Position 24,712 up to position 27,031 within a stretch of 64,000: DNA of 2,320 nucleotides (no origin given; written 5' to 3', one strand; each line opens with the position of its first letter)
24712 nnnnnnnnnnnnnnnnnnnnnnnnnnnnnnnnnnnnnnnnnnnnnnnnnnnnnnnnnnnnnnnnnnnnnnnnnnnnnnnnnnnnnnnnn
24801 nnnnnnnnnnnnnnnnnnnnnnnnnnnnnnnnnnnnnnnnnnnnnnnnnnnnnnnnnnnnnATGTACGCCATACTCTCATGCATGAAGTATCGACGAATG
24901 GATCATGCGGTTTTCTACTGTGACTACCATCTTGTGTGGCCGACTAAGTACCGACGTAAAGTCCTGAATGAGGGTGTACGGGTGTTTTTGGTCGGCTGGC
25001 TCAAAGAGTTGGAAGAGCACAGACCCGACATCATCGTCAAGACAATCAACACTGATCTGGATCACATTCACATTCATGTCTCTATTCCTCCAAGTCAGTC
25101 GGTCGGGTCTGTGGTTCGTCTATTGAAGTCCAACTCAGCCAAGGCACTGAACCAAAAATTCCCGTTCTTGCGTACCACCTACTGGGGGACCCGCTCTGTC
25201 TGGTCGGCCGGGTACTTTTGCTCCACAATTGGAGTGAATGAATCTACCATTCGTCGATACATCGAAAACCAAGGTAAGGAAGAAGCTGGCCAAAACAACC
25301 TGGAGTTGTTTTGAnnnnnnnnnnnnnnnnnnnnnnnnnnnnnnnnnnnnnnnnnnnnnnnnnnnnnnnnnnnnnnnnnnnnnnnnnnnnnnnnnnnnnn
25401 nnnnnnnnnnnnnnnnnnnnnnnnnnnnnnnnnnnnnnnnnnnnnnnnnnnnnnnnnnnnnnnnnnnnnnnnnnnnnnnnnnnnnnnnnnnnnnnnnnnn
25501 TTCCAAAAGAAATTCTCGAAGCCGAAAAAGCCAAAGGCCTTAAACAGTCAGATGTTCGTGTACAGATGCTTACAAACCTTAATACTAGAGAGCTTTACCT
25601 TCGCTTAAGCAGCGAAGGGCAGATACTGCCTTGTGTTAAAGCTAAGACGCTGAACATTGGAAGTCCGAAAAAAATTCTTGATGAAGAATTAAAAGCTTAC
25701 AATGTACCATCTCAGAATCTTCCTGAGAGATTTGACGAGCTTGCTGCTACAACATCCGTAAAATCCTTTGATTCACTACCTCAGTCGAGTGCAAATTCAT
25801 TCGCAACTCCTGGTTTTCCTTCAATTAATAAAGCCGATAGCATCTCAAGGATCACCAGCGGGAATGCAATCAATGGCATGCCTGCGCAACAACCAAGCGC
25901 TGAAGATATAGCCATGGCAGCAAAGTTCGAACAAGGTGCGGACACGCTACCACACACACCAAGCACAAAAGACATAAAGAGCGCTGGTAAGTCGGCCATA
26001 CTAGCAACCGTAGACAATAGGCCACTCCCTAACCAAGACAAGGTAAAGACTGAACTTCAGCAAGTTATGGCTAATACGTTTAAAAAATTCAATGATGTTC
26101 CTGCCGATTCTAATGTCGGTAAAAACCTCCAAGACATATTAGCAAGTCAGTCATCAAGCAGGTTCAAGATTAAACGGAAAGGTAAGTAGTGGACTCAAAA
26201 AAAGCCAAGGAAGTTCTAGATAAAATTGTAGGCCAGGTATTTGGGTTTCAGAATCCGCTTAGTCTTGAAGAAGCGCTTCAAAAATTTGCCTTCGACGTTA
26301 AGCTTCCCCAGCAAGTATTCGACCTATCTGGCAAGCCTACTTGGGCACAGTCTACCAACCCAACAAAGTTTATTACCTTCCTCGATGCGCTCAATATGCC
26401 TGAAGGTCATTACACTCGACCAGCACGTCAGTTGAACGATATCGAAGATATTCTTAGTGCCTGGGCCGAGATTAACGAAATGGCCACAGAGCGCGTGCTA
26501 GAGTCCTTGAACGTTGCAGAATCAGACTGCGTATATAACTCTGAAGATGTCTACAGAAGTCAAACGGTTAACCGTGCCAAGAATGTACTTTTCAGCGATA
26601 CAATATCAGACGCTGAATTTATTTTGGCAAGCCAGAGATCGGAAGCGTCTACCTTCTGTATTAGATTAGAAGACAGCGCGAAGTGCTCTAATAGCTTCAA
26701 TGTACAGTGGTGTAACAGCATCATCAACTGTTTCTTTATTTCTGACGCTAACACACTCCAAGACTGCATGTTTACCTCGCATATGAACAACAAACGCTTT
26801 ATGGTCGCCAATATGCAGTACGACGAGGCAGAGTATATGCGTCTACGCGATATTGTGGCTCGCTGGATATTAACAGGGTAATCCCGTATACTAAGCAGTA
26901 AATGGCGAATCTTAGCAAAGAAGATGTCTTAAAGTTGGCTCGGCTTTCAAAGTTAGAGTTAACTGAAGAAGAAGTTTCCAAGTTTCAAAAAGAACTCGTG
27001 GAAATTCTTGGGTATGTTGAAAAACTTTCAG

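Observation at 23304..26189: A 579-bp IS200/IS605 element precisely splits a FtsK/HerA/coupling-protein-type ATPase, apparently recently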

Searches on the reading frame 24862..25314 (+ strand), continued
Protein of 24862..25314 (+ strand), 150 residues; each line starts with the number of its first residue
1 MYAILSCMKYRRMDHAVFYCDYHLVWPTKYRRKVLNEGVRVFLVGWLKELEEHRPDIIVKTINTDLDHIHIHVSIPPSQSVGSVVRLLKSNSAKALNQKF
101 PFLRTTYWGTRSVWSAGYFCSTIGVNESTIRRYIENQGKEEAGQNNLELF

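Call 43: find_encoding_contigs(protein=P0242, flank=3000, max_places=5)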
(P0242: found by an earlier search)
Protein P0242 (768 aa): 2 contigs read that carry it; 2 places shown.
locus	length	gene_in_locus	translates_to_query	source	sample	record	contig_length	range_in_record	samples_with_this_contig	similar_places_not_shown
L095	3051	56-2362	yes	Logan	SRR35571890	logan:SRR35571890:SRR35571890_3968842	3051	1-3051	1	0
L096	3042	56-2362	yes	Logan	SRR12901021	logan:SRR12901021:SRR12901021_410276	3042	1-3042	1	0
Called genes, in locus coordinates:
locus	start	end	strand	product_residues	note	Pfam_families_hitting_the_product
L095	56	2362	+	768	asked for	PF01935:DUF87, PF10412:TrwB_AAD_bind (faint)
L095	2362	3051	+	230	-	?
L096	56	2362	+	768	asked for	PF01935:DUF87, PF10412:TrwB_AAD_bind (faint)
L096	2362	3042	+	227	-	?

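Call 45: find_encoding_contigs(protein=P0243, flank=3000, max_places=6)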
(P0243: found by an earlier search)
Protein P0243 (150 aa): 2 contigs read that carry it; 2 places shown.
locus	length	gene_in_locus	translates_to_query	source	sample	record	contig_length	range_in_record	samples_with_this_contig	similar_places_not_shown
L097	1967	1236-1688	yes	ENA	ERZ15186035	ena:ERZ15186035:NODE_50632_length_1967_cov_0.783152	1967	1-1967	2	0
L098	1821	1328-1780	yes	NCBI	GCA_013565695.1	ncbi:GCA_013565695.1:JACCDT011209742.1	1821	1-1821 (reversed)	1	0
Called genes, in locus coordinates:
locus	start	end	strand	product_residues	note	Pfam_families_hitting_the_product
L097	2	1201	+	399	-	?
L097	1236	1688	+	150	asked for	PF01797:Y1_Tnp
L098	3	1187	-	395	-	?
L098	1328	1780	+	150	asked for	PF01797:Y1_Tnp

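Call 46: find_encoding_contigs(protein=P0241, flank=3000, max_places=6)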
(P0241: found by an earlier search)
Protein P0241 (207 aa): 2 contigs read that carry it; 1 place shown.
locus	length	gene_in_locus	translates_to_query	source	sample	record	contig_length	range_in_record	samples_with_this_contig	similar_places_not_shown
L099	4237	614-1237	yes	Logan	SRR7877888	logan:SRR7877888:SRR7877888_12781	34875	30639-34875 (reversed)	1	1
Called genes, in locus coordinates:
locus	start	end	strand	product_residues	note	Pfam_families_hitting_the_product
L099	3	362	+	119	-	?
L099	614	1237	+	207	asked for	-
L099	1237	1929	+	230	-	-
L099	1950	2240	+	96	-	-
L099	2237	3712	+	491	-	PF01425:Amidase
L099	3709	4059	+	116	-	-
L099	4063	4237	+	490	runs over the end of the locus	PF02934:GatB_N, PF02637:GatB_Yqey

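Call 70: search_solved_structures(query=A2, max_evalue=1)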
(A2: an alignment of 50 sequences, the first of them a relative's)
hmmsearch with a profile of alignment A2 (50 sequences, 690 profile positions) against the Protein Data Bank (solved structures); distinct sequences matched with E-value up to 1: 6.
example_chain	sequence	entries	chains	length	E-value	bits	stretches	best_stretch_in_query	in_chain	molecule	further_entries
8wiv_A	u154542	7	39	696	0.0082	17.6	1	224-275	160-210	Helicase HerA central domain-containing protein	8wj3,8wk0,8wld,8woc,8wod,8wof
8xau_A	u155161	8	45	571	0.0082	17.6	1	223-280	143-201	ATP-binding protein | HerA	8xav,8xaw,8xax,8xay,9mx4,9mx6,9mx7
4myc_A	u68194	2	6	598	0.066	14.6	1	176-244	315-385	Iron-sulfur clusters transporter ATM1, mitochondrial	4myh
7psl_A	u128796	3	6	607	0.068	14.6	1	176-244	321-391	Iron-sulfur clusters transporter ATM1, mitochondrial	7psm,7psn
8ziq_M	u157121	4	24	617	0.29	12.5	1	223-272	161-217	HerA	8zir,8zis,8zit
4nh0_A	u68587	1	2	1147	0.5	11.7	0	226-252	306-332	Cell divisionFtsK/SpoIIIE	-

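Call 79: search_protein_families(library=pfam, proteins=[L097:2-1150:+, L098:3-1187:-], max_evalue=0.001)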
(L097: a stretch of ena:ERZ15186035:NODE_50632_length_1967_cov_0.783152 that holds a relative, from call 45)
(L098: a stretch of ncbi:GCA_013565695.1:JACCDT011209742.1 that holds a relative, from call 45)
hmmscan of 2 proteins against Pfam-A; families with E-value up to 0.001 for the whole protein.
L097:2-1150:+ (383 aa): 2 families
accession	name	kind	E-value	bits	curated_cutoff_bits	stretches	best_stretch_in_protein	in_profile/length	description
PF22633.2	F5_F8_type_C_2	-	1.6e-12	48.3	27.8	1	221-288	1-69/91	NedA-like, galactose-binding domain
PF00754.31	F5_F8_type_C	-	2.3e-11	44.3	28.2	1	214-279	9-75/127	F5/8 type C domain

L098:3-1187:- (395 aa): 3 families
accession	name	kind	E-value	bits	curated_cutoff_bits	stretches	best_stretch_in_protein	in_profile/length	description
PF02384.22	N6_Mtase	-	3.1e-81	273.5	20.4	1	181-395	2-213/311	N-6 DNA Methylase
PF12161.14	HsdM_N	-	2.7e-20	73.8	24.5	1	16-169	1-135/135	HsdM N-terminal domain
PF07669.17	Eco57I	-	0.00031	21.3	25.3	1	262-393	42-163/171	Eco57I restriction-modification methylase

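Call 80: predict_structure(alignment_id=A2)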
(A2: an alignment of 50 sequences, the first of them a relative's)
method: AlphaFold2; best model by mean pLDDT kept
length: 768 residues; sequences in the alignment: 50
mean_pLDDT: 70.1   pTM: 0.50
mean pLDDT of the five models: 70.1, 69.7, 67.9, 66.5, 66.0
residues with pLDDT >= 90: 146; 70-90: 322; 50-70: 111; < 50: 189
segments of 3 or more residues with pLDDT < 50: 193-196, 287-292, 294-307, 403-414, 601-603, 608-610, 612-632, 634-642, 644-666, 668-689, 691-713, 715-720, 732-749, 756-768
pLDDT, mean of each block of 10 residues (from residue 1): 75 91 94 94 96 92 87 88 90 86 88 91 97 95 95 94 90 75 57 54 64 66 80 72 86 86 85 85 62 44 45 53 81 78 77 90 89 87 82 72 41 59 89 68 77 78 89 66 82 87 79 83 84 67 76 83 83 78 79 56 49 42 35 35 38 34 37 38 36 38 36 41 52 42 44 46 39
secondary structure, 60 per line:
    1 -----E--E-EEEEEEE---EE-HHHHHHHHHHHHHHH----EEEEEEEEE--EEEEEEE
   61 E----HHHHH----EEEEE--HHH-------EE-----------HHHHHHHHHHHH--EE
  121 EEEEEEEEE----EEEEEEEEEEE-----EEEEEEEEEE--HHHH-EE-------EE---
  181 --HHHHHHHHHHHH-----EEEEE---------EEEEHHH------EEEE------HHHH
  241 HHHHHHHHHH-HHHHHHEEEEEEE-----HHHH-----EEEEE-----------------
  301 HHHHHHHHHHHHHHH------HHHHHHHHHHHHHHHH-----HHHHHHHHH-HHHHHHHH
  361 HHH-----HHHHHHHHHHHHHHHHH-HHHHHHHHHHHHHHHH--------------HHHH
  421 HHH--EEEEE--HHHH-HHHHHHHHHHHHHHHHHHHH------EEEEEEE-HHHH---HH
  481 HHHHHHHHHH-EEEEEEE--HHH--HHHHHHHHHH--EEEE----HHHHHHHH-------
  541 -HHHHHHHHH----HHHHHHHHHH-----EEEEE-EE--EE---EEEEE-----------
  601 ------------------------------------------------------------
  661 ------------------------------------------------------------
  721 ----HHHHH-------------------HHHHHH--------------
elements in order (helices of 4 or more, strands of 3 or more residues): E11-17 H24-38 E43-51 E54-61 H66-70 E75-79 H105-116 E119-129 E134-144 E150-159 H162-165 H183-194 E200-204 E214-217 E227-230 H237-250 H252-257 E258-264 H270-273 E279-283 H301-315 H322-337 H343-351 H353-363 H369-385 H387-402 H417-423 E426-430 H433-436 H438-457 E464-470 H472-475 H479-490 E492-498 H506-515 E518-521 H526-533 H542-550 H555-564 E570-574 E585-589 H725-729 H749-754

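Call 82: fold_search(model_id=the predicted structure, library=pdb)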
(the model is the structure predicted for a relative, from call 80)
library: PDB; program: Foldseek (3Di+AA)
matches with E <= 10: 968; with E <= 0.001: 92
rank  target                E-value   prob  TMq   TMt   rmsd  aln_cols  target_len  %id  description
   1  8yhx_A                3.1e-12  1.00  0.32  0.42  17.9       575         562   13  Cryo-EM structure of the trimeric HerA (released 2024-11-06)
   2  4d2i_B                4.3e-12  1.00  0.31  0.50  17.5       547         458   14  Crystal structure of the HerA hexameric DNA translocase from Sulfolobus solfataricus bound to AMP-PNP (released 2014-12-03)
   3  9x1m_A                8.5e-12  1.00  0.32  0.41  18.7       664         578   13  The cryo-EM structure of HerA-NurA complex with AMPPNP and dsDNA from Thermococcus kodakarensis (released 2026-02-04)
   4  4d2i_A                1.0e-11  1.00  0.30  0.46  16.9       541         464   12  Crystal structure of the HerA hexameric DNA translocase from Sulfolobus solfataricus bound to AMP-PNP (released 2014-12-03)
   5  8j4u_Q                2.1e-11  1.00  0.33  0.43  18.5       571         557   13  Structure of HerA-Sir2 complex from Escherichia coli Nezha system (released 2024-01-03)
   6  8uae_R                3.1e-11  1.00  0.33  0.46  17.7       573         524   12  E. coli Sir2_HerA complex (12:6) with ATPgamaS (released 2023-12-27)
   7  8wj3_N                3.8e-11  1.00  0.32  0.43   8.6       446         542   15  Cryo-EM structure of a bacterial protein (released 2024-09-11)
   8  8wld_A                4.3e-11  1.00  0.31  0.47  18.4       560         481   14  Cryo-EM structure of SIR2/HerA antiphage complex (released 2024-09-11)
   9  8wod_D                4.5e-11  1.00  0.30  0.45  18.5       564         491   14  Cryo-EM structure of SIR2/HerA complex (released 2024-09-11)
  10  8zit_O                5.0e-11  1.00  0.32  0.41  17.5       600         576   12  DUF4297-HerA complex with DNA and ATPgamaS (released 2025-03-12)
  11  8sub_N                7.3e-11  1.00  0.33  0.43  16.9       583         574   12  E. coli SIR2-HerA complex (dodecamer SIR2 pentamer HerA) (released 2023-12-27)
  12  7es4                  8.2e-11  1.00  0.33  0.62   8.0       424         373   15  the crystral structure of DndH-C-domain (released 2022-05-11)
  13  8zit_N                8.2e-11  1.00  0.29  0.38  18.9       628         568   12  DUF4297-HerA complex with DNA and ATPgamaS (released 2025-03-12)
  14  8wiv_D                1.1e-10  1.00  0.33  0.41  17.6       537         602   13  Cryo-EM structure of a bacterial protein (released 2024-09-11)
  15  8wj3_D                1.1e-10  1.00  0.32  0.47  17.9       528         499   13  Cryo-EM structure of a bacterial protein (released 2024-09-11)
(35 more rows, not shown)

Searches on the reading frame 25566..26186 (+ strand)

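Call 79: search_protein_families(library=pfam, proteins=[L097:2-1150:+, L098:3-1187:-], max_evalue=0.001)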
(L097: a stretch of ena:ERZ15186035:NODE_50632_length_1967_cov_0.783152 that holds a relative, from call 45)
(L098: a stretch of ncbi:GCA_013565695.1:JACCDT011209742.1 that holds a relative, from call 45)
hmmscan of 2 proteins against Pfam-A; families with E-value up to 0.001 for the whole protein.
L097:2-1150:+ (383 aa): 2 families
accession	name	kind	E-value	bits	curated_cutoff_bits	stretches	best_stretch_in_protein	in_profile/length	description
PF22633.2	F5_F8_type_C_2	-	1.6e-12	48.3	27.8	1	221-288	1-69/91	NedA-like, galactose-binding domain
PF00754.31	F5_F8_type_C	-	2.3e-11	44.3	28.2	1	214-279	9-75/127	F5/8 type C domain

L098:3-1187:- (395 aa): 3 families
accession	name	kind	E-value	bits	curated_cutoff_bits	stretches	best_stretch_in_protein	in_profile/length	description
PF02384.22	N6_Mtase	-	3.1e-81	273.5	20.4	1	181-395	2-213/311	N-6 DNA Methylase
PF12161.14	HsdM_N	-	2.7e-20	73.8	24.5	1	16-169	1-135/135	HsdM N-terminal domain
PF07669.17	Eco57I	-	0.00031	21.3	25.3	1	262-393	42-163/171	Eco57I restriction-modification methylase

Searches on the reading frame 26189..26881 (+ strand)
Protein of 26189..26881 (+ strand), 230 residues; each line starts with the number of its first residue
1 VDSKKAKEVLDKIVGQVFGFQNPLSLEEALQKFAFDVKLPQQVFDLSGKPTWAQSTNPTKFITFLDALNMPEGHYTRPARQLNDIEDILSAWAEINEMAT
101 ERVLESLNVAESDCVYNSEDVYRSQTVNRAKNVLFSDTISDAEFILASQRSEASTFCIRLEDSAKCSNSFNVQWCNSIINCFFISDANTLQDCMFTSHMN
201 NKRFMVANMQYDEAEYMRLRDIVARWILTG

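Call 3: search_protein_families(library=pfam, proteins=[window:26189-26881:+], max_evalue=0.01)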
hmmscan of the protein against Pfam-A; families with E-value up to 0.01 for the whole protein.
window:26189-26881:+ (230 aa): 0 families

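Call 79: search_protein_families(library=pfam, proteins=[L097:2-1150:+, L098:3-1187:-], max_evalue=0.001)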
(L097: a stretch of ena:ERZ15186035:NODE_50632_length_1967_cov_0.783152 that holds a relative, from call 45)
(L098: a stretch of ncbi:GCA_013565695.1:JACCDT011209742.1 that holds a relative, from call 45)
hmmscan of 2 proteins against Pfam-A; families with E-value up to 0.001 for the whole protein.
L097:2-1150:+ (383 aa): 2 families
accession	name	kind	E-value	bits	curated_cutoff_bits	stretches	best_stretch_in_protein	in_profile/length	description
PF22633.2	F5_F8_type_C_2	-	1.6e-12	48.3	27.8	1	221-288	1-69/91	NedA-like, galactose-binding domain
PF00754.31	F5_F8_type_C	-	2.3e-11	44.3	28.2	1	214-279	9-75/127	F5/8 type C domain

L098:3-1187:- (395 aa): 3 families
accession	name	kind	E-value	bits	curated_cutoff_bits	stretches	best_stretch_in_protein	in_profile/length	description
PF02384.22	N6_Mtase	-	3.1e-81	273.5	20.4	1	181-395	2-213/311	N-6 DNA Methylase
PF12161.14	HsdM_N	-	2.7e-20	73.8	24.5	1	16-169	1-135/135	HsdM N-terminal domain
PF07669.17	Eco57I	-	0.00031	21.3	25.3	1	262-393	42-163/171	Eco57I restriction-modification methylase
